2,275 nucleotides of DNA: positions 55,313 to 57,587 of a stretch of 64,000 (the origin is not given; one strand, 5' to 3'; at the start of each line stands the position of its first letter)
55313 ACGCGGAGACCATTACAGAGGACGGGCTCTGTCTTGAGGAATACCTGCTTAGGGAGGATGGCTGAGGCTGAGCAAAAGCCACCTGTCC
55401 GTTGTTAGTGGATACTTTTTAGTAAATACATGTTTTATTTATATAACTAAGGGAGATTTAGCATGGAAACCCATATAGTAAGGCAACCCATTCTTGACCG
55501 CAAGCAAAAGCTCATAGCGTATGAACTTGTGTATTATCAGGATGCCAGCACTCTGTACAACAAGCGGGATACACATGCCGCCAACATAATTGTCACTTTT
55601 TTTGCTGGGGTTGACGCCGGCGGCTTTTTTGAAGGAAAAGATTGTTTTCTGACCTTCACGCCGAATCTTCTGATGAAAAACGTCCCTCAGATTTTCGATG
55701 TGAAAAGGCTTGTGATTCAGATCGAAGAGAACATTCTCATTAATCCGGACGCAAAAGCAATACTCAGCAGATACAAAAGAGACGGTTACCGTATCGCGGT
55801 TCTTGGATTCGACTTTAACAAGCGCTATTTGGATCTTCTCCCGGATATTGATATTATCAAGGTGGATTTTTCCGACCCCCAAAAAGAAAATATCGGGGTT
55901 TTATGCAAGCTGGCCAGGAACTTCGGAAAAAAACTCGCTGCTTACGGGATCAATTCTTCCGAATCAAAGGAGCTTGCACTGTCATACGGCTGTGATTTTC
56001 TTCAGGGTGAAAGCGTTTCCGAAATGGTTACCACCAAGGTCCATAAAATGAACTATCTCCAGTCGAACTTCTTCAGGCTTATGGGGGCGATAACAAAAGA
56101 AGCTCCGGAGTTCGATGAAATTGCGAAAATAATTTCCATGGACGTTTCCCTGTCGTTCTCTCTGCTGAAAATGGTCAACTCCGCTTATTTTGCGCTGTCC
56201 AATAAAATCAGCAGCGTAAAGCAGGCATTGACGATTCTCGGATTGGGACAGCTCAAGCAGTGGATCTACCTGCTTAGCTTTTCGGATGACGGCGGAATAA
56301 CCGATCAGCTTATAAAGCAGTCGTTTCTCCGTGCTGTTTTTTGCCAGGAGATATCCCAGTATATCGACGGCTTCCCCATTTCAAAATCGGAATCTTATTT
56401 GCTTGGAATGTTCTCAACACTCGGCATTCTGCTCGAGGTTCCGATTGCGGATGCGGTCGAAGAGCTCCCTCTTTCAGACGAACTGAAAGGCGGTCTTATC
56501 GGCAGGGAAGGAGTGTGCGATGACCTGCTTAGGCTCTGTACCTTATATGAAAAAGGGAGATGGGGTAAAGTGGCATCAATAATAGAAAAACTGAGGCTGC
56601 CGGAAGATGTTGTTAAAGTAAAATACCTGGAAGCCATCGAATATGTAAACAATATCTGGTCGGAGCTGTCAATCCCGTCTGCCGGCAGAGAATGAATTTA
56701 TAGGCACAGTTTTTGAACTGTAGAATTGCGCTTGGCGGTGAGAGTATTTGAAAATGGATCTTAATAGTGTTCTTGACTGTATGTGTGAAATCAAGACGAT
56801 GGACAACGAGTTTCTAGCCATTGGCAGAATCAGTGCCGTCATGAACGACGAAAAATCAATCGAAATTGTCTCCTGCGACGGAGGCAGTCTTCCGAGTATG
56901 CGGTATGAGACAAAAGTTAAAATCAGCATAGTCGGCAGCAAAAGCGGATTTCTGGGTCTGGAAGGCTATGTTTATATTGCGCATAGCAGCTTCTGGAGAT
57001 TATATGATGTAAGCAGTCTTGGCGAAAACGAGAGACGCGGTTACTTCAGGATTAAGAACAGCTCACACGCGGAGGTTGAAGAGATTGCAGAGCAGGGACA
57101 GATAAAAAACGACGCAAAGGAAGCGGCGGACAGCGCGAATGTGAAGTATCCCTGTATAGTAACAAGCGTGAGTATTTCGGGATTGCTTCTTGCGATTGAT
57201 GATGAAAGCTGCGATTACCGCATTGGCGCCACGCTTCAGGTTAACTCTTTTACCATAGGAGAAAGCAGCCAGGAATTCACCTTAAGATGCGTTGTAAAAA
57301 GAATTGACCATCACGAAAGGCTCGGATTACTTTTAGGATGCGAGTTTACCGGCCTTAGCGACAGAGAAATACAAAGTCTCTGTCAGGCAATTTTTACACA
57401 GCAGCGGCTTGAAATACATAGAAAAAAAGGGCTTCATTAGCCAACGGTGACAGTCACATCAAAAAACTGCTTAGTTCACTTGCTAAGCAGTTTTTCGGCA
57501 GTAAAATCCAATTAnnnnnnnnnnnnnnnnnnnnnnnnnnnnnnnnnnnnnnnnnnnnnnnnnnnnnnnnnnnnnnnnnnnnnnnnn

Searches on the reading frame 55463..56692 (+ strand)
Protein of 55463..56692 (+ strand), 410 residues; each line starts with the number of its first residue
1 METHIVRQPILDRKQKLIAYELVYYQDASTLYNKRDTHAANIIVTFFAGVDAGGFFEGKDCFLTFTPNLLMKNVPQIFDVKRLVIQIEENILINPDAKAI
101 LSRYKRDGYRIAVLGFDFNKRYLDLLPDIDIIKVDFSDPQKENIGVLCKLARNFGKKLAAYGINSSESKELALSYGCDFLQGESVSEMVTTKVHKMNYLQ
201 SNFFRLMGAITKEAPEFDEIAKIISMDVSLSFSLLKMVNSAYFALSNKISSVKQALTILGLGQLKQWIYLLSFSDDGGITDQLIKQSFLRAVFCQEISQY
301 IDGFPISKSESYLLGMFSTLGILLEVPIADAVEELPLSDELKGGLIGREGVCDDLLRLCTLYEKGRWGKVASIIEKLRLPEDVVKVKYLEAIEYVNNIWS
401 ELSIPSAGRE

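Call 3: search_protein_families(library=pfam, proteins=[window:55463-56692:+], max_evalue=0.01)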
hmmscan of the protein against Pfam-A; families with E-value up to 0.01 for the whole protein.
window:55463-56692:+ (410 aa): 2 families
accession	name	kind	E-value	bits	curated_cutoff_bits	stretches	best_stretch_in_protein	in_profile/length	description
PF08668.18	HDOD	-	2.2e-21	76.7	22.9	1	200-324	5-134/196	HDOD domain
PF00563.25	EAL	-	9.5e-09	35.4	31.3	1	76-186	112-234/236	EAL domain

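Call 4: search_protein_families(library=ncbifam, proteins=[window:55463-56692:+], max_evalue=0.01)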
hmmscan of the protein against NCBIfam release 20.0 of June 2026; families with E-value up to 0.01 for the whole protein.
window:55463-56692:+ (410 aa): 0 families

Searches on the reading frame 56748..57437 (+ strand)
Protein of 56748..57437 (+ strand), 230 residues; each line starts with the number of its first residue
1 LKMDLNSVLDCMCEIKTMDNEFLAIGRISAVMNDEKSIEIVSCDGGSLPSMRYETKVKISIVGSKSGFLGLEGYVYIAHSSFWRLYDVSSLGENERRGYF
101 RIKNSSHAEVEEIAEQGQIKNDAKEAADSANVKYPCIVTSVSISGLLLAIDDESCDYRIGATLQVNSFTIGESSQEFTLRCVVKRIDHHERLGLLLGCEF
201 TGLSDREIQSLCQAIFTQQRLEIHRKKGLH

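Call 3: search_protein_families(library=pfam, proteins=[window:56748-57437:+], max_evalue=0.01)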
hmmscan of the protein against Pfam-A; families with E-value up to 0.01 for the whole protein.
window:56748-57437:+ (230 aa): 1 family
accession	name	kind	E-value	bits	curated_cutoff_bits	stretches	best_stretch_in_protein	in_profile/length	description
PF07238.19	PilZ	-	2.2e-07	31.6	22.5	1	96-214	2-99/102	PilZ domain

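Call 4: search_protein_families(library=ncbifam, proteins=[window:56748-57437:+], max_evalue=0.01)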
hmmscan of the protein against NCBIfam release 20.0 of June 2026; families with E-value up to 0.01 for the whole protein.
window:56748-57437:+ (230 aa): 0 families
